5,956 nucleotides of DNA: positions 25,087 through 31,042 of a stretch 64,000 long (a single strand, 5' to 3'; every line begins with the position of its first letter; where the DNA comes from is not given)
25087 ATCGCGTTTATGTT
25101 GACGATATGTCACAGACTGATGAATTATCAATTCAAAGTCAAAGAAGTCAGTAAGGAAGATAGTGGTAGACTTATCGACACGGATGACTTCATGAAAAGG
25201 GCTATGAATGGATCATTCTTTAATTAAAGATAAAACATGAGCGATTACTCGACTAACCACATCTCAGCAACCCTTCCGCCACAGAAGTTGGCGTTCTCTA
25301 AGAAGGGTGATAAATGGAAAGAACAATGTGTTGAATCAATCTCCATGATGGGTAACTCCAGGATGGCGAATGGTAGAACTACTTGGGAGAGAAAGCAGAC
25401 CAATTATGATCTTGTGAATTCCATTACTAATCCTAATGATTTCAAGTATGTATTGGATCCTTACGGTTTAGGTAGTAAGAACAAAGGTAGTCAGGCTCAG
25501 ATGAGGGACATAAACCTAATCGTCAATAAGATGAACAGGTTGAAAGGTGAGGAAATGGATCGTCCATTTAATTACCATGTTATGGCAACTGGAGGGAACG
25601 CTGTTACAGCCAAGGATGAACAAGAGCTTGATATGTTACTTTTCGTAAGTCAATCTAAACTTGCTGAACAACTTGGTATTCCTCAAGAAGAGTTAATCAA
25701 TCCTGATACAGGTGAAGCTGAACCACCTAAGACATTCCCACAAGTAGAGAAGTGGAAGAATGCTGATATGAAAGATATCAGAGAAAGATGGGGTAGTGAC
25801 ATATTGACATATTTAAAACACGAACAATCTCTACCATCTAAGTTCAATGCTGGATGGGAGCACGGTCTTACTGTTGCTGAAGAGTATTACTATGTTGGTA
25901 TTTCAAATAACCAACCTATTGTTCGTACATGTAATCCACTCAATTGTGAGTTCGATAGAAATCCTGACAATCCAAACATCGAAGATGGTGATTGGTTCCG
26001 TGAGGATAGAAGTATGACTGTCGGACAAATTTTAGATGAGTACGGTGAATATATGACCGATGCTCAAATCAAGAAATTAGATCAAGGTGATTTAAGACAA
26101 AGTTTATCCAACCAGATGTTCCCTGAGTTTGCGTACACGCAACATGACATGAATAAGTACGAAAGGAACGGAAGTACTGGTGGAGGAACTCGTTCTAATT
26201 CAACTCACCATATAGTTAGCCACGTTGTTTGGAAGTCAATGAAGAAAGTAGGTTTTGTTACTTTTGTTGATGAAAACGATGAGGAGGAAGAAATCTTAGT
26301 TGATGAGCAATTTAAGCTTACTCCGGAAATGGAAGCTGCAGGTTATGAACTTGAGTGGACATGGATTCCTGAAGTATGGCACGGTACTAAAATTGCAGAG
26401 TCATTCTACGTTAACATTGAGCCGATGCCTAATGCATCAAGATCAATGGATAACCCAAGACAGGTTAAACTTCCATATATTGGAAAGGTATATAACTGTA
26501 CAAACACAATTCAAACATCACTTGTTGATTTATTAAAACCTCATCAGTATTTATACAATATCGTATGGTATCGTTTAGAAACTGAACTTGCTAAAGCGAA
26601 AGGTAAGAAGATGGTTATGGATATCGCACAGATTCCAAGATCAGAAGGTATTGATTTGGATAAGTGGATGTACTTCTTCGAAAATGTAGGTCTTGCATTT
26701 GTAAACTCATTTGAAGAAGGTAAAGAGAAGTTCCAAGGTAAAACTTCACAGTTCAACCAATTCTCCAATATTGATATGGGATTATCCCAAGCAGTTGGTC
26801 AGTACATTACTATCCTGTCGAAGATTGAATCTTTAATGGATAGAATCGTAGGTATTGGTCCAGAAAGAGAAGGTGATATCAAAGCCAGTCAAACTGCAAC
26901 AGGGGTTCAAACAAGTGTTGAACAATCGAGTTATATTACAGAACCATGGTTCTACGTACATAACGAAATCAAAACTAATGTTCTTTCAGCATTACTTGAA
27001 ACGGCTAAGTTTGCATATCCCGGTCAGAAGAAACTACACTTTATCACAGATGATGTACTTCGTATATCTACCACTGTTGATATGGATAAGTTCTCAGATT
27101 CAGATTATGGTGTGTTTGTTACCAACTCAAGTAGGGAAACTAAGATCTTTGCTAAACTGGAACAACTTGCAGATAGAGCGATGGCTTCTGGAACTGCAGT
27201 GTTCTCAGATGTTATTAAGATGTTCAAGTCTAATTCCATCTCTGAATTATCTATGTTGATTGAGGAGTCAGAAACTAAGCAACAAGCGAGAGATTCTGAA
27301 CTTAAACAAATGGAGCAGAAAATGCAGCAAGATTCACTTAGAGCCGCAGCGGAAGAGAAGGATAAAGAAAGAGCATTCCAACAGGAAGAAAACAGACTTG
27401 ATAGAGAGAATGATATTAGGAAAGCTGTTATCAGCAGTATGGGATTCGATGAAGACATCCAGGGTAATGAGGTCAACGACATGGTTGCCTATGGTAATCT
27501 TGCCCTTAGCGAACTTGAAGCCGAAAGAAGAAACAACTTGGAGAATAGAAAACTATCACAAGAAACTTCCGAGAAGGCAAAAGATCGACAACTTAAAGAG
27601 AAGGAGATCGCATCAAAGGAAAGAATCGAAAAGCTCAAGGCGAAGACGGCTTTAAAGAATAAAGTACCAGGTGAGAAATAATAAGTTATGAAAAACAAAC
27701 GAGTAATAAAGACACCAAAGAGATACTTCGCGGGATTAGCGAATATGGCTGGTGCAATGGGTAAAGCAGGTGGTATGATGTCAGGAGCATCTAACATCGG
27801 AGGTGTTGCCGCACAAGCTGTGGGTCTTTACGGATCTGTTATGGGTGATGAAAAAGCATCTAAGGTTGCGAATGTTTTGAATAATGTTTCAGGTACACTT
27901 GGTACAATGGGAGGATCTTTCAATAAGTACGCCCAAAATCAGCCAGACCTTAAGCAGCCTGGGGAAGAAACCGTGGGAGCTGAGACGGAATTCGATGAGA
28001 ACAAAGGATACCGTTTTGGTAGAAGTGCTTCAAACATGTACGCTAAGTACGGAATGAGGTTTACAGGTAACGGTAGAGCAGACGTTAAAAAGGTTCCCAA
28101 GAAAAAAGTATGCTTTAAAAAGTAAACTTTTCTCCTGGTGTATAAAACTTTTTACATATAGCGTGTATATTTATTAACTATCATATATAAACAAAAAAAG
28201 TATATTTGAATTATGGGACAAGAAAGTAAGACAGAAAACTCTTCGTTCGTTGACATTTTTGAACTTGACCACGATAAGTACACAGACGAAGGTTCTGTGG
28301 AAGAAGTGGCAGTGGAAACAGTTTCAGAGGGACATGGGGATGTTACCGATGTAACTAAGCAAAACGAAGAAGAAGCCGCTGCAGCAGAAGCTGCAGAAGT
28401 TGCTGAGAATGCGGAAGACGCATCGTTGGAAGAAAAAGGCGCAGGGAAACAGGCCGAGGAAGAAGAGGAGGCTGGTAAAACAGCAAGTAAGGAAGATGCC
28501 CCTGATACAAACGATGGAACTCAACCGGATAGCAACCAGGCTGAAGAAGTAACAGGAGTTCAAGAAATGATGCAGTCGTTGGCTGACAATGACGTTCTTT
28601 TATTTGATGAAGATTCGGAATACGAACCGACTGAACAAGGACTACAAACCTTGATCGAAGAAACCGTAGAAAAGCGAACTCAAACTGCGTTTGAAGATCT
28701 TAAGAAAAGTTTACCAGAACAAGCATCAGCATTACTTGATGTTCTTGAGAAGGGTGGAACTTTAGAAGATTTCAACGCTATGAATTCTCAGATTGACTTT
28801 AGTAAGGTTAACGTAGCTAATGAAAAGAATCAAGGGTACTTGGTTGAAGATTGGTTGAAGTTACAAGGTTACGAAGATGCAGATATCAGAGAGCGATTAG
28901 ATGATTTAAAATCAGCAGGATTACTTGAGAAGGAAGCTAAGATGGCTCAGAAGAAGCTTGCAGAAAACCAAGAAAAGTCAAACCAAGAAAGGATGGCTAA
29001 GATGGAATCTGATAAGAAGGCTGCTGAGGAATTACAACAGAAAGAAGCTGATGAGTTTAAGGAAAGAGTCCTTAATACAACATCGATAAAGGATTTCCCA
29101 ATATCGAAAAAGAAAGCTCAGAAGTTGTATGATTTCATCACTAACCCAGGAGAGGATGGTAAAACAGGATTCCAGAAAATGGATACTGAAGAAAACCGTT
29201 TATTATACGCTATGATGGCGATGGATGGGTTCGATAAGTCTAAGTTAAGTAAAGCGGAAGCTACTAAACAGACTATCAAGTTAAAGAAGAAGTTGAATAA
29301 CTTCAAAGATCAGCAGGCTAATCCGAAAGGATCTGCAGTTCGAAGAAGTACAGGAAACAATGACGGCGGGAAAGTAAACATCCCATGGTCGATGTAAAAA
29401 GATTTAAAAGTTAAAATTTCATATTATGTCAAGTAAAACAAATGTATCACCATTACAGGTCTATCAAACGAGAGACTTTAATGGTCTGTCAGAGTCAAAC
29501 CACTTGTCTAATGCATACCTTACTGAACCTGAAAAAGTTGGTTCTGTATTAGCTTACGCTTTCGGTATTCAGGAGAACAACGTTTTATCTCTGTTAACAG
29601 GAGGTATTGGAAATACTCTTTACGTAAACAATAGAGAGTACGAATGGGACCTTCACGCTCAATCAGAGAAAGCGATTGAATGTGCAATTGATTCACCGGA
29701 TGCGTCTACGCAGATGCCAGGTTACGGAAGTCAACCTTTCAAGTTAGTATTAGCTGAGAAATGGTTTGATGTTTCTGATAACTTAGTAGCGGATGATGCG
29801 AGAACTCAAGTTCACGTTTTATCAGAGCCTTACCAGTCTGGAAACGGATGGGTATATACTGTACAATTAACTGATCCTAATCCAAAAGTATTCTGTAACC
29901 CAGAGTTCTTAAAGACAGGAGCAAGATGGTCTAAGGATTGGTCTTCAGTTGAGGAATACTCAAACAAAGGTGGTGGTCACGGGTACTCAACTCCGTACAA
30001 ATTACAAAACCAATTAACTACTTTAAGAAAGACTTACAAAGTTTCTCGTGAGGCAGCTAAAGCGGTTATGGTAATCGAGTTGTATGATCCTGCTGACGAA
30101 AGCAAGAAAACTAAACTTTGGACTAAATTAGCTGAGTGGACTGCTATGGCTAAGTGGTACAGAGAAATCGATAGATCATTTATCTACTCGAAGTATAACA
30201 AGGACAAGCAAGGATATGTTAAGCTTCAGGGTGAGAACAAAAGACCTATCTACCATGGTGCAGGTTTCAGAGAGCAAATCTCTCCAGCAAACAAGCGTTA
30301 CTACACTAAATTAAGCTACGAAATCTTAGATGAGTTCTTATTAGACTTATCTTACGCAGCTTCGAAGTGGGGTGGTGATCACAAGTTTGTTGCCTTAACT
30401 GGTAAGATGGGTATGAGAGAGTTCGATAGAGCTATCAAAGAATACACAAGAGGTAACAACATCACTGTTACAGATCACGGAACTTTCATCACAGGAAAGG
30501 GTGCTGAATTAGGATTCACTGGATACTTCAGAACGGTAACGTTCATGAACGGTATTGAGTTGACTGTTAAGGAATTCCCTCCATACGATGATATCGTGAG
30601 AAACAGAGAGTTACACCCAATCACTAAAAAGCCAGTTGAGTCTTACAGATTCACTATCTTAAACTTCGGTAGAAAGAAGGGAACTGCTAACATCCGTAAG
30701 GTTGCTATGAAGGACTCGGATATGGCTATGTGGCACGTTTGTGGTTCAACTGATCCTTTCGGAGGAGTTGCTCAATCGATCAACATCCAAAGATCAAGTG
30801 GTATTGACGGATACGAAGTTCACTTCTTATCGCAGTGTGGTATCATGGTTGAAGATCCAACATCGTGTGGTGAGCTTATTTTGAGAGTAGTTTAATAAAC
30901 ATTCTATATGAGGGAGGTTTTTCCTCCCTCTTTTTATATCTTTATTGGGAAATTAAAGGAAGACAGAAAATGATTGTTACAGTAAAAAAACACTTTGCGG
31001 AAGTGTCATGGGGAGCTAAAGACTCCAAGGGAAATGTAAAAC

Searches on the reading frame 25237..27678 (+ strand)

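Call 28: search_protein_families(library=phrogs, proteins=[window:25237-27678:+], max_evalue=0.00001)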
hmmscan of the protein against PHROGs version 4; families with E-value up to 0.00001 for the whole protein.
window:25237-27678:+ (814 aa): 1 family
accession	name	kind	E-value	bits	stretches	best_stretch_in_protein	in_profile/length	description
phrog_6547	-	head and packaging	3.2e-134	449.8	1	7-805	3-795/827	portal protein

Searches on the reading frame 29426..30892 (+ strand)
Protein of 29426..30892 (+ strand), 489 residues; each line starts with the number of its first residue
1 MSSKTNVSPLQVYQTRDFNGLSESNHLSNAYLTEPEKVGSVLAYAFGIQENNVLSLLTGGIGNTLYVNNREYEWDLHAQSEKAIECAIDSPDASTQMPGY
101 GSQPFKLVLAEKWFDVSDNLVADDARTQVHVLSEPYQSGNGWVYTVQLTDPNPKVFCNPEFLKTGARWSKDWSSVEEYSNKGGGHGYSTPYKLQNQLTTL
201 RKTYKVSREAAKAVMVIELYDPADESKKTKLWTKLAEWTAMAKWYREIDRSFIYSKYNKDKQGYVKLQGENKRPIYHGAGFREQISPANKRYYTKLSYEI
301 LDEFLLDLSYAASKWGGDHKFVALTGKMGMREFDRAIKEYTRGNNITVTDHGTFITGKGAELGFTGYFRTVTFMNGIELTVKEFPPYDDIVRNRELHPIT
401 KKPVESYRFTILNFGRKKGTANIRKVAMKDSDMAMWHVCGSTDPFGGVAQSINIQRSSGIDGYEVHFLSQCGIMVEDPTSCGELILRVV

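Call 28: search_protein_families(library=phrogs, proteins=[window:29426-30892:+], max_evalue=0.00001)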
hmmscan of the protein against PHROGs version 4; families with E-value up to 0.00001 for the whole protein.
window:29426-30892:+ (489 aa): 1 family
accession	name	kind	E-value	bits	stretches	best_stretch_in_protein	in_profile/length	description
phrog_11589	-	head and packaging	2.5e-119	400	1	5-487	3-493/495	major head protein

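Call 101: search_dna_similar(query=window:29426-30892:+, collection=phages, mode=protein, max_rows=12)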
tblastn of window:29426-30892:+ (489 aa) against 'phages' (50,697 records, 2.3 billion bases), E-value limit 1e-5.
Records with a match: 149; places in all: 150; records where one place covers at least 80% of the query: 142.
Best place of each record, by identity: <60% 149.
By first word of the organism name: uncultured 57; Bacteroides 32; Flavobacterium 29; Bacteriophage 7; CrAssphage 7; Dulem 2; Azobacteroides 2; IAS 2; Cellulophaga 2; crAssphage 2; and 6 more.
By host as written in the record: - 73; Bacteroides intestinalis DSM 108646 25; Flavobacterium psychrophilum 950106-1/1 12; Bacteroides cellulosilyticus 4; Flavobacterium psychrophilum 020612-2/1 3; Flavobacterium psychrophilum strain FPS-D10 3; Homo sapiens 3; Candidatus Azobacteroides pseudotrichonymphae 2; and 17 more.
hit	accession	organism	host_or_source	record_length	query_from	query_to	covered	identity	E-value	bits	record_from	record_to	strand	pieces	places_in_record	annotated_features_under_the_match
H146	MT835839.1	Bacteriophage sp.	human fecal samples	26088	7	486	98%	43.6%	2e-120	394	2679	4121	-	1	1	record has no annotation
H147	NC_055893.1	uncultured phage cr4_1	human feces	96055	10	486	98%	43.6%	6e-121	395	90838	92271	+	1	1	major head protein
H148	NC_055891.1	uncultured phage cr60_1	human feces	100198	10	486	98%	43.5%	6e-121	395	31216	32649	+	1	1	major head protein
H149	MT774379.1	uncultured phage cr118_1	human feces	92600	7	485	96%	44.0%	9e-100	419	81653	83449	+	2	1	major capsid protein (x2)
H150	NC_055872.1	uncultured phage cr118_1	human feces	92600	7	485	96%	44.0%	9e-100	419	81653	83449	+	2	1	major head protein (x2)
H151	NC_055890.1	uncultured phage cr56_1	human feces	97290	10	486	98%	43.4%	2e-120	394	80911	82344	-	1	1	major head protein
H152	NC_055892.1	uncultured phage cr109_1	human feces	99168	10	486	98%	43.4%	3e-121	396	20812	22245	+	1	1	major head protein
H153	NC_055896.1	uncultured phage cr113_1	human feces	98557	10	486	98%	43.4%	9e-121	395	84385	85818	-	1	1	major head protein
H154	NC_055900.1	uncultured phage cr125_1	human feces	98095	10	486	98%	43.4%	1e-118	389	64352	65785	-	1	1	major head protein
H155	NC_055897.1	uncultured phage cr114_1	human feces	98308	10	486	98%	43.4%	1e-118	389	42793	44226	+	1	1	major head protein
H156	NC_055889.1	uncultured phage cr53_1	human feces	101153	10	486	98%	42.9%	4e-118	387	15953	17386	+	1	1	major head protein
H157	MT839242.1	Bacteriophage sp.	human fecal samples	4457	10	486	98%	42.6%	4e-118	383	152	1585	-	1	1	record has no annotation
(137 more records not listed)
